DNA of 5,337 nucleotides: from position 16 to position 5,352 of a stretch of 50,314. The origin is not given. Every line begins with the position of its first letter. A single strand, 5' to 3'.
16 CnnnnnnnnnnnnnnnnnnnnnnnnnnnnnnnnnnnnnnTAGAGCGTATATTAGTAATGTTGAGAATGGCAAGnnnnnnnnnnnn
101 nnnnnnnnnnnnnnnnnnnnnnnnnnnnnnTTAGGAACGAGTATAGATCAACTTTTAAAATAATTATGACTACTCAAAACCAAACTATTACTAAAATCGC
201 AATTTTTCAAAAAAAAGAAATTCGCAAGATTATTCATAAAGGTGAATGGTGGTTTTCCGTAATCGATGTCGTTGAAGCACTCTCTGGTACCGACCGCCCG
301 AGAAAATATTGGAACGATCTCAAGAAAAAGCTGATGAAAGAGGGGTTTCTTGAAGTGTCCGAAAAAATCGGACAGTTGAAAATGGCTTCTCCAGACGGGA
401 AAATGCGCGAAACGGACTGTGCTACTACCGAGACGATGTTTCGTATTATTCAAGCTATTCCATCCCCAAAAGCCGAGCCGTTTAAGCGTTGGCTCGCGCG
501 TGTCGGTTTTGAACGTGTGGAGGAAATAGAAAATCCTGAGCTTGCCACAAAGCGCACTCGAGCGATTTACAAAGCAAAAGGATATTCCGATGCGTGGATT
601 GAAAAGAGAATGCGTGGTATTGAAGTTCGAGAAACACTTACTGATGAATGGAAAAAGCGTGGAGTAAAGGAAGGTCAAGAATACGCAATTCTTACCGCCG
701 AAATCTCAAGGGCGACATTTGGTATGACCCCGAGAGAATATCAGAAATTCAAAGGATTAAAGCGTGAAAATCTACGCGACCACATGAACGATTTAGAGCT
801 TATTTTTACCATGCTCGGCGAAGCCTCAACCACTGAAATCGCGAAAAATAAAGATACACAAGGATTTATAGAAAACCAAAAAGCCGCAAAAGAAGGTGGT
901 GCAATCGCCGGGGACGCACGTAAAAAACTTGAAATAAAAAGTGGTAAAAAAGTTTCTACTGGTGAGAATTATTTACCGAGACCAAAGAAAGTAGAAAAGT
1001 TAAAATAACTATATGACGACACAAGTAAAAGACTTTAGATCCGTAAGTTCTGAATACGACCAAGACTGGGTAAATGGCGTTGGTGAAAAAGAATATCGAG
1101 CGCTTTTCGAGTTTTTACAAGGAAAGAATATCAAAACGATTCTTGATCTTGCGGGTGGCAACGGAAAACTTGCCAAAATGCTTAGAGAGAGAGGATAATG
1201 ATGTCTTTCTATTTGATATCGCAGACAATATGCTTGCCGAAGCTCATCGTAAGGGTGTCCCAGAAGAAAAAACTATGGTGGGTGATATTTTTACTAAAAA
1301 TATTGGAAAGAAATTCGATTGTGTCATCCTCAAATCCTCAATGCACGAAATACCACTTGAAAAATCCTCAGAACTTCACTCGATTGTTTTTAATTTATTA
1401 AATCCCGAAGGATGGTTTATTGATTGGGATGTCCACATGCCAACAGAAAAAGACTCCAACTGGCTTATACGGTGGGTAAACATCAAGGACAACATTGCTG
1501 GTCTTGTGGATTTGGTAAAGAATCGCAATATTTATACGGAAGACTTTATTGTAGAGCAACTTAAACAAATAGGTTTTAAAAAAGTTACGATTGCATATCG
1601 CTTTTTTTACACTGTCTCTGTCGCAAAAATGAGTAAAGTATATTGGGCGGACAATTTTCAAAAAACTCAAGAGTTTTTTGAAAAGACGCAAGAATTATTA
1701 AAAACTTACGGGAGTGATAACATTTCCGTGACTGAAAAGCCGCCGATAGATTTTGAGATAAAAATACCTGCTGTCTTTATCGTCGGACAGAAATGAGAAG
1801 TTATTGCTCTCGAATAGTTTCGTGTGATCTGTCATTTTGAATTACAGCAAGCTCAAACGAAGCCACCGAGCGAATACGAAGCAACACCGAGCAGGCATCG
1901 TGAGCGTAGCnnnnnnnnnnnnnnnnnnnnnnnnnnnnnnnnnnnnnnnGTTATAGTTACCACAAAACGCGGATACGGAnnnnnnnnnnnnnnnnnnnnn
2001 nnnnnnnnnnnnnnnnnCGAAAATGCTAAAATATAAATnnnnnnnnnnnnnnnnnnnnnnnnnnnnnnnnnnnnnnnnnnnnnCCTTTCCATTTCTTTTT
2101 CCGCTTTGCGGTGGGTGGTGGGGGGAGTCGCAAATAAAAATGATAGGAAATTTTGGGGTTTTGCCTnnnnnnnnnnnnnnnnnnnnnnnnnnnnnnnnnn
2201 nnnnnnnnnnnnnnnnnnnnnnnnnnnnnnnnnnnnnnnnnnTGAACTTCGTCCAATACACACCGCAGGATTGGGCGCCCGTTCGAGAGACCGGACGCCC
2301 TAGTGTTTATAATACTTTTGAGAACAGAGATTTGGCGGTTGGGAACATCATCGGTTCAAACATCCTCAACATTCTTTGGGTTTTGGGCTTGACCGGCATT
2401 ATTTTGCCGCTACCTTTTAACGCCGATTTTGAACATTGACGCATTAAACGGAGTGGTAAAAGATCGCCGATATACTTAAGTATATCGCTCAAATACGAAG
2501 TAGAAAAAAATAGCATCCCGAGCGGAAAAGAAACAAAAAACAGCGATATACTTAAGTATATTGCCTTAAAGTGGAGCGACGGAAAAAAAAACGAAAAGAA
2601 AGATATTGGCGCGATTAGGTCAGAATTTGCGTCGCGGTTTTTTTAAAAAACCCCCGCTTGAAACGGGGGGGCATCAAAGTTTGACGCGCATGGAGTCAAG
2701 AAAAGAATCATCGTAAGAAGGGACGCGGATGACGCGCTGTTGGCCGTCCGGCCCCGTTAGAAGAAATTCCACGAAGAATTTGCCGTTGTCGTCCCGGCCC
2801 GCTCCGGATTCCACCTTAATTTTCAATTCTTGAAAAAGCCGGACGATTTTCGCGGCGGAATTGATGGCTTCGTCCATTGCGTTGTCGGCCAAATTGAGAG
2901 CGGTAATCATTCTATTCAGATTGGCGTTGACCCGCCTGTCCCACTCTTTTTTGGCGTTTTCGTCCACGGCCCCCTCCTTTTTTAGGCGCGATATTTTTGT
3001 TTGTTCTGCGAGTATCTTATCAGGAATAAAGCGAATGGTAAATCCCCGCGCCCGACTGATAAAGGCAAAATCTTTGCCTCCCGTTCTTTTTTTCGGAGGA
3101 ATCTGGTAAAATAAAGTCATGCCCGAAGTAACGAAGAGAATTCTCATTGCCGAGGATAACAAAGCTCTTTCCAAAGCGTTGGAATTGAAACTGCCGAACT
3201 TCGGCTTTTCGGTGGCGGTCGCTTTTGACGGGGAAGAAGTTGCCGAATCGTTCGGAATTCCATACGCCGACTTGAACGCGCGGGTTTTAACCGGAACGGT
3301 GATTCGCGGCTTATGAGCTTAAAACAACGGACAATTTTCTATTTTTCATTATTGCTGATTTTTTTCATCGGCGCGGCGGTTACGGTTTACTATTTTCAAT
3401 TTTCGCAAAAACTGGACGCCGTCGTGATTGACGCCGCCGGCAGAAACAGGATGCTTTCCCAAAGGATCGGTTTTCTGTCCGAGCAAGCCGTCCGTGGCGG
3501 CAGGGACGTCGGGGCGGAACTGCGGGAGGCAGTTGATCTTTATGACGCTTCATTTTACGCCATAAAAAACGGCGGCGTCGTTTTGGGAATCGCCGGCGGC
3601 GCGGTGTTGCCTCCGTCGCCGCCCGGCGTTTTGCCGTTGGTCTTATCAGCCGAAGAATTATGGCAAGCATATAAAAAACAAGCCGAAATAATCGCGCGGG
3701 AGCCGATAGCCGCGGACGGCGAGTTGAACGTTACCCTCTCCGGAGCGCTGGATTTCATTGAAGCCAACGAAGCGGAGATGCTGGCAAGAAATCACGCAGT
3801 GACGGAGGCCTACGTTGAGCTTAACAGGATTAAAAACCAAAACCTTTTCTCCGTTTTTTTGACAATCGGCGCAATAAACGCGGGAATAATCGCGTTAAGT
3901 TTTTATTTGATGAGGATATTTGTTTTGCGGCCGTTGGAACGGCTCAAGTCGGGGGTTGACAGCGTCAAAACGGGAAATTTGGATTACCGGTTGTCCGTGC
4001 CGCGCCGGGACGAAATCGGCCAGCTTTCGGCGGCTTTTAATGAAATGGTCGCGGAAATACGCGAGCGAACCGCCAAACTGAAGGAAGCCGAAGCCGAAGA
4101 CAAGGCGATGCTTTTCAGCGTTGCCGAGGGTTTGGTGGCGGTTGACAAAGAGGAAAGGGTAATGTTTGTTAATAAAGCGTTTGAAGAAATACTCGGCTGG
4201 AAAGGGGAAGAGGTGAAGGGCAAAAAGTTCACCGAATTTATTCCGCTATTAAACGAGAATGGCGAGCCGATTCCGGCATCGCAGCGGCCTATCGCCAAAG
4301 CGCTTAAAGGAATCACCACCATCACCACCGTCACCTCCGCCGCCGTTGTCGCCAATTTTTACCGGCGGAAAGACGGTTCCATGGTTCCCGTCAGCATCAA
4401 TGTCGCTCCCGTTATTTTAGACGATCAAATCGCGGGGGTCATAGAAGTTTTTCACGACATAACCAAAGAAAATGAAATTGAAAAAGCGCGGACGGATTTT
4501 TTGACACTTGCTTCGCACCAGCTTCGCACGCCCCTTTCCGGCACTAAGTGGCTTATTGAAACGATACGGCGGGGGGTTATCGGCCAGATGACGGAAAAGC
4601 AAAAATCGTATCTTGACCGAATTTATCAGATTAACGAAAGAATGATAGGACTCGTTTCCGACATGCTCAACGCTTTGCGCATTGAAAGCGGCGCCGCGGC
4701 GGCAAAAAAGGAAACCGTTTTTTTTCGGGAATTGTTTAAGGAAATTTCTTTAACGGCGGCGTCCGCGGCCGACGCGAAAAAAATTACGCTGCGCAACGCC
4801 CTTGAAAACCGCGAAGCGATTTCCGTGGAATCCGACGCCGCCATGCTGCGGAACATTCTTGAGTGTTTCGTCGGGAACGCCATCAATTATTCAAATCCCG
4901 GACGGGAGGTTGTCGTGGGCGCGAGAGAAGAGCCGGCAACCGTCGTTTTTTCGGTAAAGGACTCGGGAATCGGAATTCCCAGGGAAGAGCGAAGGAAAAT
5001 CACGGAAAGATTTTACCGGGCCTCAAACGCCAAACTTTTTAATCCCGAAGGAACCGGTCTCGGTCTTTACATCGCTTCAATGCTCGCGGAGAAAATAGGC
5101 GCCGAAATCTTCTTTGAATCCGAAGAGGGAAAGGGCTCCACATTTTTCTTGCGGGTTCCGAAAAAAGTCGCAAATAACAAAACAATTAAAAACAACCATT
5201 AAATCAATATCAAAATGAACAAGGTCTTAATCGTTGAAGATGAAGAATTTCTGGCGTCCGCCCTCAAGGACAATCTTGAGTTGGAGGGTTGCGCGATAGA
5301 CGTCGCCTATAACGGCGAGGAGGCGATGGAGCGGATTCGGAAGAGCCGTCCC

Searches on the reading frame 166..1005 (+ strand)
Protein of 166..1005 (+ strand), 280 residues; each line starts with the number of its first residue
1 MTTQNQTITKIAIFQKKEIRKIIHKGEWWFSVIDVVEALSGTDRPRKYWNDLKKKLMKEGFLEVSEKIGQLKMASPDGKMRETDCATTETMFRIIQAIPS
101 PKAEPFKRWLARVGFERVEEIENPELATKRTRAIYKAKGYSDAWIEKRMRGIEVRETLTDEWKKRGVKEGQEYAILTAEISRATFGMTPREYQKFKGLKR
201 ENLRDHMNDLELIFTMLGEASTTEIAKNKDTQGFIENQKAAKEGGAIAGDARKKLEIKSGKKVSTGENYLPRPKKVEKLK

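Call 52: search_protein_families(library=pfam, proteins=[window:166-1005:+], max_evalue=0.001)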
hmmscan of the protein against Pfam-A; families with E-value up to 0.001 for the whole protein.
window:166-1005:+ (280 aa): 1 family
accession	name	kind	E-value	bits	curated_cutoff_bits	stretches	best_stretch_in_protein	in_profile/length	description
PF02498.22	Bro-N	-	7.8e-14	52.5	25.6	1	18-111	1-91/96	BRO family, N-terminal domain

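Call 78: search_protein_families(library=phrogs, proteins=[window:166-1005:+], max_evalue=0.01)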
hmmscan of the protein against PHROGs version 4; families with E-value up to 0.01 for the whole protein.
window:166-1005:+ (280 aa): 9 families
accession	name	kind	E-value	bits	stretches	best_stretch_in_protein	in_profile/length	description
phrog_15286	-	unknown function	2e-95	320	1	10-268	6-265/274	-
phrog_28094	-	unknown function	1.1e-13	52.1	1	212-265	1-54/66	-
phrog_9976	-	transcription regulation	4e-05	24.6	1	10-111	2-91/188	anti-repressor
phrog_130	-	transcription regulation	4.1e-05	23.8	1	2-111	151-251/480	anti-repressor Ant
phrog_8036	-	unknown function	4.8e-05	23.8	1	152-246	149-244/290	-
phrog_463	-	transcription regulation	0.00014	22.5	1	9-111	3-97/250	anti-repressor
phrog_2011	-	transcription regulation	0.00019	22.3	1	13-112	8-104/275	anti-repressor Ant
phrog_2899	-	transcription regulation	0.00044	20.9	1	11-112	7-99/263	anti-repressor Ant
phrog_245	-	transcription regulation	0.0041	17.6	1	3-109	35-128/319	anti-repressor Ant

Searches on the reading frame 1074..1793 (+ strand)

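Call 52: search_protein_families(library=pfam, proteins=[window:1074-1793:+], max_evalue=0.001)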
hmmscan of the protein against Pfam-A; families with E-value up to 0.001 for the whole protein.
window:1074-1793:+ (240 aa): 2 families
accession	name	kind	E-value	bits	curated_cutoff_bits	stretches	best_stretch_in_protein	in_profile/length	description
PF13649.12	Methyltransf_25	-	0.00031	21.8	27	1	38-113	17-97/97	Methyltransferase domain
PF08241.18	Methyltransf_11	-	0.00097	20.2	21.2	0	35-116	12-94/95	Methyltransferase domain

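Call 78: search_protein_families(library=phrogs, proteins=[window:1074-1793:+], max_evalue=0.01)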
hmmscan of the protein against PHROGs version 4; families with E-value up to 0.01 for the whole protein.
window:1074-1793:+ (240 aa): 1 family
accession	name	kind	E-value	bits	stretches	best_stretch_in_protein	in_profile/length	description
phrog_4752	-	other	2e-06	28.3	1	40-179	75-230/241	tRNA methyltransferase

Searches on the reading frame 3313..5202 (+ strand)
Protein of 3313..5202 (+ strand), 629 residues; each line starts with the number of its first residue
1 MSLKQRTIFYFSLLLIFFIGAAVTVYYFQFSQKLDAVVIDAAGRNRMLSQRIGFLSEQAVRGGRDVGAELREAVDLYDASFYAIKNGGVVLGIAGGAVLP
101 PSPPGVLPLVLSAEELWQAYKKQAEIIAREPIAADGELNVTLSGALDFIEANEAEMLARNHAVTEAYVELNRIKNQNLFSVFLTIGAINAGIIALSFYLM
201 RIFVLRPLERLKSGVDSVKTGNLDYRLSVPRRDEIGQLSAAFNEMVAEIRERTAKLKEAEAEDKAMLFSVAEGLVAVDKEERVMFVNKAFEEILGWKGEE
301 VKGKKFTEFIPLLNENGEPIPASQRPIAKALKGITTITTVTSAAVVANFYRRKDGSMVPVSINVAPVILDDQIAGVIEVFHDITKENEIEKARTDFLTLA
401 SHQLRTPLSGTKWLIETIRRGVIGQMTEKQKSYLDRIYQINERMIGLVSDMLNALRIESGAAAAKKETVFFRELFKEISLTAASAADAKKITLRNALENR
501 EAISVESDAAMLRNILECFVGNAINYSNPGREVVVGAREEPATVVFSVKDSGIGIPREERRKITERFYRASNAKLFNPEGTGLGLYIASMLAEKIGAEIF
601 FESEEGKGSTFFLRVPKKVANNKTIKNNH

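Call 3: search_protein_families(library=pfam, proteins=[window:3313-5202:+], max_evalue=0.1)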
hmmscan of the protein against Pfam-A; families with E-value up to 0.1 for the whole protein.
window:3313-5202:+ (629 aa): 12 families
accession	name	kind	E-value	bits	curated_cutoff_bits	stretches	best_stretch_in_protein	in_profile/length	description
PF02518.31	HATPase_c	-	3.1e-22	79.5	26.4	1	508-618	2-110/111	Histidine kinase-, DNA gyrase B-, and HSP90-like ATPase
PF13426.13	PAS_9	-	1.3e-15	58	27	1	274-385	4-103/103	PAS domain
PF00672.30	HAMP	-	1.5e-14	54.5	25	1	203-251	5-53/53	HAMP domain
PF00512.31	HisKA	-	3.9e-12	46.5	26.9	1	392-460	1-66/66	His Kinase A (phospho-acceptor) domain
PF08448.16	PAS_4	-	4.1e-11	43.5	23.1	1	269-386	3-108/110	PAS fold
PF13675.11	PilJ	-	4.1e-11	43.4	26.6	1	31-131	5-102/114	Type IV pili methyl-accepting chemotaxis transducer N-term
PF00989.32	PAS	-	2.6e-10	40.7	22.6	1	264-383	4-113/113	PAS fold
PF13188.13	PAS_8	-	3.8e-06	27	21.8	1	270-316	10-53/65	PAS domain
PF12860.13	PAS_7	-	4.4e-05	24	27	1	269-390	3-114/115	PAS fold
PF13581.12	HATPase_c_2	-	0.0008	19.9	27.4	1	515-595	35-112/127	Histidine kinase-like ATPase domain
PF18095.7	PAS_12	-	0.041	13.9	22.6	1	275-301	61-87/153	UPF0242 C-terminal PAS-like domain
PF08447.18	PAS_3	-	0.047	14.4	25.6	0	284-310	2-30/89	PAS fold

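Call 23: find_related_loci(query=window:3313-5199:+, collection=genome_contigs, flank=8000)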
Query window:3313-5199:+ (629 aa) in genome_contigs; peptide patterns used: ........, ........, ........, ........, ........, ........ (x = any residue, [..] = any of these).
76 stretches matched a pattern; 13 encode a relative of the query (tblastn E <= 1e-3); 13 distinct loci.
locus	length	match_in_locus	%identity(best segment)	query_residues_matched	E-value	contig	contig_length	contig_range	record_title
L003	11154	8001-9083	33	248-616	4e-55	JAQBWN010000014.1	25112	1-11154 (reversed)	MAG: bacterium isolate casp150-mb.232 NODE_5236_length_25112_cov_0.088074, whole genome shotgun sequence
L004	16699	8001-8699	34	378-617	5e-35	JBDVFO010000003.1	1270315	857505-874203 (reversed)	MAG: Ekhidna sp. isolate LC.102.F.A1_144_55 LC_102_F_A1_144_55_000000000003, whole genome shotgun sequence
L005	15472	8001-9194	24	232-623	1e-25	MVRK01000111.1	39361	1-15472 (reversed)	MAG: Methanosaeta sp. PtaU1.Bin060 A4E48_contig000111, whole genome shotgun sequence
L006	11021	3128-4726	27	204-616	8e-23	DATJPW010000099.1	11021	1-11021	MAG TPA_asm: Desulfomonilaceae bacterium isolate SMAG_U14923 k141_2362349, whole genome shotgun sequence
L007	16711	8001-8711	28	385-622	4e-22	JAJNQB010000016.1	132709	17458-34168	MAG: Arcticibacter sp. isolate MAG_38 k141_229676, whole genome shotgun sequence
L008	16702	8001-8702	24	391-622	2e-21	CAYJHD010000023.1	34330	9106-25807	MAG TPA_asm: uncultured Desulfovibrionaceae bacterium isolate ERP123703_co1_285 genome assembly, contig: NODE_1212_lengt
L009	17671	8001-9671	27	181-618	1e-19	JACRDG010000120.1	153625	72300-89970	MAG: Desulfomonile tiedjei isolate NC_groundwater_1666_Pr3_B-0.1um_58_14 SR-2_scaffold_141_3834506, whole genome shotgun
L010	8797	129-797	29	392-616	5e-22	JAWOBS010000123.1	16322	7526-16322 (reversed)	MAG: Bacteroidales bacterium isolate BLK3-3.bin.235 k191_736805, whole genome shotgun sequence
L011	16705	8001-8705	24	383-616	6e-14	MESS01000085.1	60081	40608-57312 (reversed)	MAG: Caldithrix sp. RBG_13_44_9 RBG_13_scaffold_3156, whole genome shotgun sequence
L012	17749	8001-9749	31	266-594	8e-11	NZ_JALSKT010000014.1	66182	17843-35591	MAG: Sulfurimonas sp. isolate 355-202_metabat1_scaf2bin.007 355-202_scaffold_155_c1, whole genome shotgun sequence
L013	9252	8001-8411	25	266-411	2e-9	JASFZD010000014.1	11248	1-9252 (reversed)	MAG: Sulfurimonas sp. isolate MAY_MAG_00016 ALL_000000006254, whole genome shotgun sequence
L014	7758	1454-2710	22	280-604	2e-6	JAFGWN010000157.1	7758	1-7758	MAG: Balneolaceae bacterium isolate ZodW_Metabat.264 k87_12161537, whole genome shotgun sequence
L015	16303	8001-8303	26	278-390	2e-4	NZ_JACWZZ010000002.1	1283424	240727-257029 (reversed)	Hymenobacter duratus strain BT646 NODE_2_length_1283424_cov_42.746878, whole genome shotgun sequence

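Call 79: search_protein_families(library=padloc, proteins=[window:3313-5199:+], max_evalue=0.01)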
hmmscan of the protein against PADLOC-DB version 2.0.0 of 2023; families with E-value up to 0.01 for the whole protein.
window:3313-5199:+ (629 aa): 3 families
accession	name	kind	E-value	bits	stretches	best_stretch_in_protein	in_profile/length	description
PDLC04647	PDC-M43B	-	2.9e-07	27.9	1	519-601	235-317/347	-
PDLC04650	PDC-M43B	-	7.8e-05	20.1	1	519-611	234-328/344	-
PDLC04649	PDC-M43B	-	0.00024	18.2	1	489-601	206-318/345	-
